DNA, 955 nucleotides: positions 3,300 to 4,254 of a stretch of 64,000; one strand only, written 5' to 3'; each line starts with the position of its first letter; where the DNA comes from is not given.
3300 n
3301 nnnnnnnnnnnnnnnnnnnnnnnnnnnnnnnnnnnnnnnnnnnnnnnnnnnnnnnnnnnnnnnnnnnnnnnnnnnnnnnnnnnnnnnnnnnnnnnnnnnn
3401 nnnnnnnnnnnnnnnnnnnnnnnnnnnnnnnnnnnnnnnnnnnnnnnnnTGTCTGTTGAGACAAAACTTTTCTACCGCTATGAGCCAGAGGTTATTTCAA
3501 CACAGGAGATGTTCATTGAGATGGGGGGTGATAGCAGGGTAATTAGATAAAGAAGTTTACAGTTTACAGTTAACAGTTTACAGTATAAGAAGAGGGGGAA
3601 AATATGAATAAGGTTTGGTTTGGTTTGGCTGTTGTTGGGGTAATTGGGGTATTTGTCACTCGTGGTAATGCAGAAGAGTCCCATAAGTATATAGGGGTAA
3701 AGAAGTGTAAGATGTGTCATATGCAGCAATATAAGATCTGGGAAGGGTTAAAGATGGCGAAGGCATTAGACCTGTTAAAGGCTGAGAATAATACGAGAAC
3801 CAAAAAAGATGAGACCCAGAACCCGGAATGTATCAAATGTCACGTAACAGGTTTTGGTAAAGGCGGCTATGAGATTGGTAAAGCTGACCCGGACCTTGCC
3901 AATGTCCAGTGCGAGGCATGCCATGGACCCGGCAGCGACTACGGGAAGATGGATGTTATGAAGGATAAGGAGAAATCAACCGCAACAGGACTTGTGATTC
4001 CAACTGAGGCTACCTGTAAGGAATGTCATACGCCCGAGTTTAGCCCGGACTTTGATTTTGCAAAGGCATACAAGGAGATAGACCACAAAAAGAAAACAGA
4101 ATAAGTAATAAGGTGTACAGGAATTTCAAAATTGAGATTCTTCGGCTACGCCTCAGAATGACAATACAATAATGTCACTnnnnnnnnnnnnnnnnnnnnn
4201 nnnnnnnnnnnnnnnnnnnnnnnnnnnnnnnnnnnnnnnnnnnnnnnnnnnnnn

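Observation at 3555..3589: Conserved GTTnACA heptamer arrays between cytochrome genes (copy 1)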

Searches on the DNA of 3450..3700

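Call 79: search_rna_families(source=window, start=3450, end=3700, threshold=evalue, max_evalue=1)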
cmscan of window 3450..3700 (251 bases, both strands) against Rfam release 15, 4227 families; matches with E-value up to 1: 0.
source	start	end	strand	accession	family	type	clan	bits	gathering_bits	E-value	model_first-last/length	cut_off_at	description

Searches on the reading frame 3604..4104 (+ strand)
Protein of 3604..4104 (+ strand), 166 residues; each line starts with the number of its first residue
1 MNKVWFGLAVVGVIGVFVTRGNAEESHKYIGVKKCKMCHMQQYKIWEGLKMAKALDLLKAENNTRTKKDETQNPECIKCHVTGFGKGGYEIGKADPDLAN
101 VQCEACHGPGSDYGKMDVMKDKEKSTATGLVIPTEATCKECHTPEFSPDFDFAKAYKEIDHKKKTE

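Call 8: search_protein_families(library=pfam, proteins=[window:3604-4104:+], max_evalue=0.01)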
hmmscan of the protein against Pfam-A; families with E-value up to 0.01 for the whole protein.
window:3604-4104:+ (166 aa): 6 families
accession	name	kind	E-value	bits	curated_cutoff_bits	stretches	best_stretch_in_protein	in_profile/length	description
PF13435.11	Cytochrome_C554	-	4e-22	79.4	20.8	1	34-108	1-84/84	Cytochrome c554 and c-prime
PF22113.1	Mtrc-MtrF_II-IV_dom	-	1.2e-06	28.6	30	1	25-144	21-129/176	Outer membrane cytochrome MtrC/MtrF-like, domains II/IV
PF14522.11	Cytochrome_C7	-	8.6e-06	25.9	24.8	1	99-145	12-51/67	Cytochrome c7 and related cytochrome c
PF14537.11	Cytochrom_c3_2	-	1.2e-05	26.1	25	1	94-143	20-65/79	Cytochrome c3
PF09699.15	Paired_CXXCH_1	-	0.00017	21.6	20.6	0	135-148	6-19/41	Doubled CXXCH motif (Paired_CXXCH_1)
PF22678.1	Cytochrom_c_NrfB-like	-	0.0048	17.8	27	0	35-124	1-82/89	Cytochrome c-type protein NrfB-like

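Call 11: find_encoding_contigs(protein=window:3604-4104:+, flank=3000, max_places=10)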
Protein window:3604-4104:+ (166 aa): 3 contigs read that carry it; 2 places shown.
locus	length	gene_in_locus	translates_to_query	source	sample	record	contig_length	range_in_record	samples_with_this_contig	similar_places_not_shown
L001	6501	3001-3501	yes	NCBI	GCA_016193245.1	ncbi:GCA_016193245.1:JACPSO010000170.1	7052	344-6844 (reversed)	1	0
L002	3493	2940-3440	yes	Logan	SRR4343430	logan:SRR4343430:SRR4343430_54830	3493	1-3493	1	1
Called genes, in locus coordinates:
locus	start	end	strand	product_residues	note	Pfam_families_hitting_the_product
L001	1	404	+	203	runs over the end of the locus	PF00033:Cytochrome_B, PF14358:DUF4405, PF13631:Cytochrom_B_N_2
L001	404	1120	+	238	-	PF00032:Cytochrom_B_C (weak)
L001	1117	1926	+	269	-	PF14522:Cytochrome_C7 (faint), PF13442:Cytochrome_CBB3 (faint), PF00034:Cytochrom_C (weak)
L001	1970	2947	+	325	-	PF02335:Cytochrom_C552 (faint), PF03264:Cytochrom_NNT (faint), PF13435:Cytochrome_C554 (faint)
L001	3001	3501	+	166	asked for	PF14522:Cytochrome_C7 (faint), PF14537:Cytochrom_c3_2 (faint), PF22113:Mtrc-MtrF_II-IV_dom (faint), PF13435:Cytochrome_C554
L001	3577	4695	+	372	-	PF05140:ResB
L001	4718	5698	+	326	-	PF07695:7TMR-DISM_7TM (faint), PF01578:Cytochrom_C_asm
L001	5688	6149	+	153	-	-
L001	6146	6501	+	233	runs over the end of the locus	?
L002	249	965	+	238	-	PF00032:Cytochrom_B_C (weak)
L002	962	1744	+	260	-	PF14522:Cytochrome_C7 (faint), PF00034:Cytochrom_C, PF13442:Cytochrome_CBB3 (weak)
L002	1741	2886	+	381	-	PF03264:Cytochrom_NNT (faint), PF14522:Cytochrome_C7 (faint), PF22113:Mtrc-MtrF_II-IV_dom (faint), PF13435:Cytochrome_C554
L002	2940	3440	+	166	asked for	PF14522:Cytochrome_C7 (faint), PF14537:Cytochrom_c3_2 (faint), PF22113:Mtrc-MtrF_II-IV_dom (faint), PF13435:Cytochrome_C554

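Call 17: find_homologous_proteins(query=window:3604-4104:+)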
Query window:3604-4104:+ (166 aa): 512 proteins with E <= 0.001 among 620 candidates; the best 120 are listed.
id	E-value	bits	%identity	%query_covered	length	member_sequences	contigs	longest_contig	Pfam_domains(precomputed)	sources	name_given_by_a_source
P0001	3.6e-103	361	92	100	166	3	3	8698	PF13435.12,PF22113.2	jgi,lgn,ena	jgi:hypothetical protein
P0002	2.5e-93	329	85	100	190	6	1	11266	PF13435.12,PF22113.2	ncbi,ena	-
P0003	8.1e-74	265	74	91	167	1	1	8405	PF14537.12,PF13435.12,PF22113.2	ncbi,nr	ncbi:MAG: cytochrome C554 [Candidatus Omnitrophica bacterium]|nr:cytochrome C554 [Candidatus Omnitro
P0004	1.6e-72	261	68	99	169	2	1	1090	PF13435.12,PF14522.12,PF22113.2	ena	-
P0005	7.9e-41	158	53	93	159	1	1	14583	PF09699.16,PF13435.12,PF14522.12,PF22113.2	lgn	-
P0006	8.0e-39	151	55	82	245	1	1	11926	PF09699.16,PF13435.12,PF14522.12,PF22113.2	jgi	jgi:hypothetical protein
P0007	9.0e-39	151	60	81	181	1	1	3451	PF14537.12,PF13435.12,PF03264.20,PF14522.12,PF22113.2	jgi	jgi:hypothetical protein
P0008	1.5e-38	150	49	93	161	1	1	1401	PF14537.12,PF13435.12,PF14522.12,PF22113.2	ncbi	-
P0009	1.5e-38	150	54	82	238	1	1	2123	PF09699.16,PF13435.12,PF14522.12,PF22113.2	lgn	-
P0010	3.7e-38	149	49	92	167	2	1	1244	PF14537.12,PF13435.12,PF14522.12,PF22113.2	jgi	jgi:hypothetical protein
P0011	5.8e-38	148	61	76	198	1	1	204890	PF09699.16,PF13435.12,PF14522.12,PF22113.2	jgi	jgi:hypothetical protein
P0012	1.1e-37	148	57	76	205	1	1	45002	PF09699.16,PF13435.12,PF14522.12,PF22113.2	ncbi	-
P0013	5.8e-37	145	55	82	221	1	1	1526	PF09699.16,PF13435.12,PF14522.12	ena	-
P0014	6.0e-37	145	57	77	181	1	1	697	PF14537.12,PF13435.12,PF03264.20,PF14522.12,PF22113.2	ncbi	-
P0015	1.4e-35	141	46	92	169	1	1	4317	PF09699.16,PF13435.12,PF14522.12,PF22113.2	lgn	-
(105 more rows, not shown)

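Call 18: find_encoding_contigs(protein=P0001, flank=4000, max_places=4)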
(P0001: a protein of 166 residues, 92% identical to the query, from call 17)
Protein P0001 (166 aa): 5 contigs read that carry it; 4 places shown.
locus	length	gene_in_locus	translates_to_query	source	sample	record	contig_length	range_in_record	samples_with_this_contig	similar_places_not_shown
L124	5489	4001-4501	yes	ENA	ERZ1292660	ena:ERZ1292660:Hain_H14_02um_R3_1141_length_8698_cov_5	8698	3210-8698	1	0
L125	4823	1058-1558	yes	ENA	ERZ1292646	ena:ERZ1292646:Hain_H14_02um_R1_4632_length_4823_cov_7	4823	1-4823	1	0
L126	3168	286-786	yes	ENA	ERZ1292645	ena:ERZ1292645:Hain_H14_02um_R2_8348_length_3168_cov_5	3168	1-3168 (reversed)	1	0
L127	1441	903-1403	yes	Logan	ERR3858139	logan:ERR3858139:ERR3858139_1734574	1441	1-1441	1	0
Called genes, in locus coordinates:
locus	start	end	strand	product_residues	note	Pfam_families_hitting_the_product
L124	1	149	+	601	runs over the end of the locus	PF12797:Fer4_2 (faint), PF14691:Fer4_20, PF01266:DAO (weak), PF07992:Pyr_redox_2, PF13450:NAD_binding_8 (weak), PF12838:Fer4_7, PF13484:Fer4_16 (weak), PF00037:Fer4, +4 more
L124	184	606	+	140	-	PF00355:Rieske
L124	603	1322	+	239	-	PF00033:Cytochrome_B, PF14358:DUF4405, PF13631:Cytochrom_B_N_2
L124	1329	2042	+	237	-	PF00032:Cytochrom_B_C (weak)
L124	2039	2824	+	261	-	PF14522:Cytochrome_C7 (faint), PF13442:Cytochrome_CBB3 (weak), PF00034:Cytochrom_C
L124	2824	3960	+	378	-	PF03264:Cytochrom_NNT (faint), PF22113:Mtrc-MtrF_II-IV_dom (faint), PF13435:Cytochrome_C554, PF14522:Cytochrome_C7 (faint)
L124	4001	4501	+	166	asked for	PF22113:Mtrc-MtrF_II-IV_dom (faint), PF13435:Cytochrome_C554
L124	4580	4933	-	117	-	-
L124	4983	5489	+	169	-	?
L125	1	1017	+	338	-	?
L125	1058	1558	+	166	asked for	PF22113:Mtrc-MtrF_II-IV_dom (faint), PF13435:Cytochrome_C554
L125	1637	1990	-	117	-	-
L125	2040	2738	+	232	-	PF05140:ResB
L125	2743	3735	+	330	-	PF01578:Cytochrom_C_asm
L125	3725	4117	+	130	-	-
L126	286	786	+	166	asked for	PF22113:Mtrc-MtrF_II-IV_dom (faint), PF13435:Cytochrome_C554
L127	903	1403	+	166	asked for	PF22113:Mtrc-MtrF_II-IV_dom (faint), PF13435:Cytochrome_C554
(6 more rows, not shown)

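Call 19: find_encoding_contigs(protein=P0002, flank=4000, max_places=4)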
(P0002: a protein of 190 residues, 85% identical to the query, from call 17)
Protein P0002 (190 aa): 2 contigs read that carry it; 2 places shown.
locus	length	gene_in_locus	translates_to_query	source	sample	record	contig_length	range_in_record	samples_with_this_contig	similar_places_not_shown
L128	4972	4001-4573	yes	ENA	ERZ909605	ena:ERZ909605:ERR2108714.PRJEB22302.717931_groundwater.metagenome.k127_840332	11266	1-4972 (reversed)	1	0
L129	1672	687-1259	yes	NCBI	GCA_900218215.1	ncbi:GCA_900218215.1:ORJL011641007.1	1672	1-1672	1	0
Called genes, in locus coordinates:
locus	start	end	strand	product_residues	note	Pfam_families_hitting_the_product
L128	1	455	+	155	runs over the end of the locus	PF00355:Rieske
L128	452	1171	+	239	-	PF00033:Cytochrome_B, PF14358:DUF4405, PF13631:Cytochrom_B_N_2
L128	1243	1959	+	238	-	PF00032:Cytochrom_B_C (weak)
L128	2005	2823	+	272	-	PF14522:Cytochrome_C7 (faint), PF00034:Cytochrom_C, PF13442:Cytochrome_CBB3 (weak)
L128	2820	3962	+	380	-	PF03264:Cytochrom_NNT (faint), PF14522:Cytochrome_C7 (faint), PF22113:Mtrc-MtrF_II-IV_dom (faint), PF13435:Cytochrome_C554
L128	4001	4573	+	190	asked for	PF22113:Mtrc-MtrF_II-IV_dom (faint), PF13435:Cytochrome_C554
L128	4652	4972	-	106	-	?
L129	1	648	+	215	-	?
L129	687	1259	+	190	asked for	PF22113:Mtrc-MtrF_II-IV_dom (faint), PF13435:Cytochrome_C554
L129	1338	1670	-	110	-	?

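Call 20: find_encoding_contigs(protein=P0003, flank=4000, max_places=4)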
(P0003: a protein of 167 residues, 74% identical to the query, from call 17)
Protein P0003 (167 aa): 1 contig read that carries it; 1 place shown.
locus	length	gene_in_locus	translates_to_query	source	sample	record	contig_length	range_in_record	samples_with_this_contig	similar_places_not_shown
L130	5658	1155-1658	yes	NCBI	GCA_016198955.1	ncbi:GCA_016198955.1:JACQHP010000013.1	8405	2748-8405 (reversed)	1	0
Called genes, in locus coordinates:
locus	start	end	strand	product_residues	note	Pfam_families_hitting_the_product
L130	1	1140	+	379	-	PF03916:NrfD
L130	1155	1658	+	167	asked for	PF22113:Mtrc-MtrF_II-IV_dom (faint), PF14537:Cytochrom_c3_2 (faint), PF13435:Cytochrome_C554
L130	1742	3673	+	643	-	PF25323:6TM_PilS (weak), PF00989:PAS (faint), PF08448:PAS_4 (weak), PF13426:PAS_9 (faint), PF00512:HisKA, PF02518:HATPase_c, PF14501:HATPase_c_5 (faint)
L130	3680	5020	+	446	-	PF00072:Response_reg, PF00158:Sigma54_activat, PF14532:Sigma54_activ_2, PF25601:AAA_lid_14, PF02954:HTH_8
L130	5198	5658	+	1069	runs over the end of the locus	PF00384:Molybdopterin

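Call 57: find_encoding_contigs(protein=P0002, flank=10000, max_places=1)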
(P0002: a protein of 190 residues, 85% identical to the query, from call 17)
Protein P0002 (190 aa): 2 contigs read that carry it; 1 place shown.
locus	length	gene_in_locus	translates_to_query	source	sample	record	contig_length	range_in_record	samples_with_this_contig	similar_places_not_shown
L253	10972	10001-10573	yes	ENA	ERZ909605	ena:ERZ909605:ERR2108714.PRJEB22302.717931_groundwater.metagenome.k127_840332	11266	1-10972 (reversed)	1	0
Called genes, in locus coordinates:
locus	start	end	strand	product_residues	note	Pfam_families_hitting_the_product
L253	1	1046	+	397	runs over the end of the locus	PF02433:FixO (faint), PF22085:NorB_cytochrome_c-like (faint), PF00034:Cytochrom_C, PF13442:Cytochrome_CBB3 (weak), PF00034:Cytochrom_C (weak)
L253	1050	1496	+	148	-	PF00355:Rieske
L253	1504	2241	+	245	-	PF00033:Cytochrome_B, PF14358:DUF4405 (weak), PF13631:Cytochrom_B_N_2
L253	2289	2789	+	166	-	PF00032:Cytochrom_B_C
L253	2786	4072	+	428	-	PF02085:Cytochrom_CIII (faint), PF14537:Cytochrom_c3_2 (faint), PF22113:Mtrc-MtrF_II-IV_dom (faint), PF09699:Paired_CXXCH_1 (faint), PF14522:Cytochrome_C7 (weak)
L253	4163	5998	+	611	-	PF14691:Fer4_20, PF00890:FAD_binding_2 (weak), PF01266:DAO, PF01946:Thi4 (weak), PF07992:Pyr_redox_2, PF13450:NAD_binding_8, PF12838:Fer4_7, PF00037:Fer4, +6 more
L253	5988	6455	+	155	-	PF00355:Rieske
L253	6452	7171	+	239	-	PF00033:Cytochrome_B, PF14358:DUF4405, PF13631:Cytochrom_B_N_2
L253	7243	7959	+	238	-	PF00032:Cytochrom_B_C (weak)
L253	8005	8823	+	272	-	PF14522:Cytochrome_C7 (faint), PF00034:Cytochrom_C, PF13442:Cytochrome_CBB3 (weak)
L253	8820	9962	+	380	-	PF03264:Cytochrom_NNT (faint), PF14522:Cytochrome_C7 (faint), PF22113:Mtrc-MtrF_II-IV_dom (faint), PF13435:Cytochrome_C554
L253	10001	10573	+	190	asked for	PF22113:Mtrc-MtrF_II-IV_dom (faint), PF13435:Cytochrome_C554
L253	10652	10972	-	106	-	?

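Call 87: list_cluster_members(proteins=[P0241, window:3604-4104:+, P0002, P0121])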
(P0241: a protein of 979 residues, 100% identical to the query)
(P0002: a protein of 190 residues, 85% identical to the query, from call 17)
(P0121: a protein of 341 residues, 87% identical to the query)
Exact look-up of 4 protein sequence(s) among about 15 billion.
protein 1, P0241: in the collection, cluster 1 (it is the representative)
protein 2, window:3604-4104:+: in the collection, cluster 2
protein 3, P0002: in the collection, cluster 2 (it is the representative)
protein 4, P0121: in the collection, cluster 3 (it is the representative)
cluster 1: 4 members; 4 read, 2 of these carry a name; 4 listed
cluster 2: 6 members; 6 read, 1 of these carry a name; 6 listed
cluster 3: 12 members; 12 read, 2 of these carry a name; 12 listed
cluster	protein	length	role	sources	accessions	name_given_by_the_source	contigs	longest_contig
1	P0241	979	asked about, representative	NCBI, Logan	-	-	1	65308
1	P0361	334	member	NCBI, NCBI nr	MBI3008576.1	MAG: molybdopterin-dependent oxidoreductase, partial [Candidatus Omnitrophica bacterium] | molybdopterin-dependent oxidoreductase [Candidatus Omnitrophota bacterium]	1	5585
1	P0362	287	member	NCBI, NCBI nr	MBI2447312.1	MAG: molybdopterin-dependent oxidoreductase, partial [Candidatus Omnitrophica bacterium] | molybdopterin-dependent oxidoreductase [Candidatus Omnitrophota bacterium]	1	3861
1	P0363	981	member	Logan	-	-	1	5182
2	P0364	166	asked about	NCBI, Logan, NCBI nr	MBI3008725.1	MAG: cytochrome C554 [Candidatus Omnitrophica bacterium] | cytochrome C554 [Candidatus Omnitrophota bacterium]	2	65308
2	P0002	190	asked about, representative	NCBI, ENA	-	-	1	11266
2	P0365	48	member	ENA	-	-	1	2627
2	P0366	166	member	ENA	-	-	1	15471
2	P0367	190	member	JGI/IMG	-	-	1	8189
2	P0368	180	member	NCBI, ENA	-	-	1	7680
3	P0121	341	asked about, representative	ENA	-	-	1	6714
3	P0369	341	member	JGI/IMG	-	hypothetical protein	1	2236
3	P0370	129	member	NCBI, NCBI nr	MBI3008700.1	MAG: cytochrome c3 family protein, partial [Candidatus Omnitrophica bacterium] | cytochrome c3 family protein [Candidatus Omnitrophota bacterium]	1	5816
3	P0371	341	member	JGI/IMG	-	-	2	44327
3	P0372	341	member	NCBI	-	-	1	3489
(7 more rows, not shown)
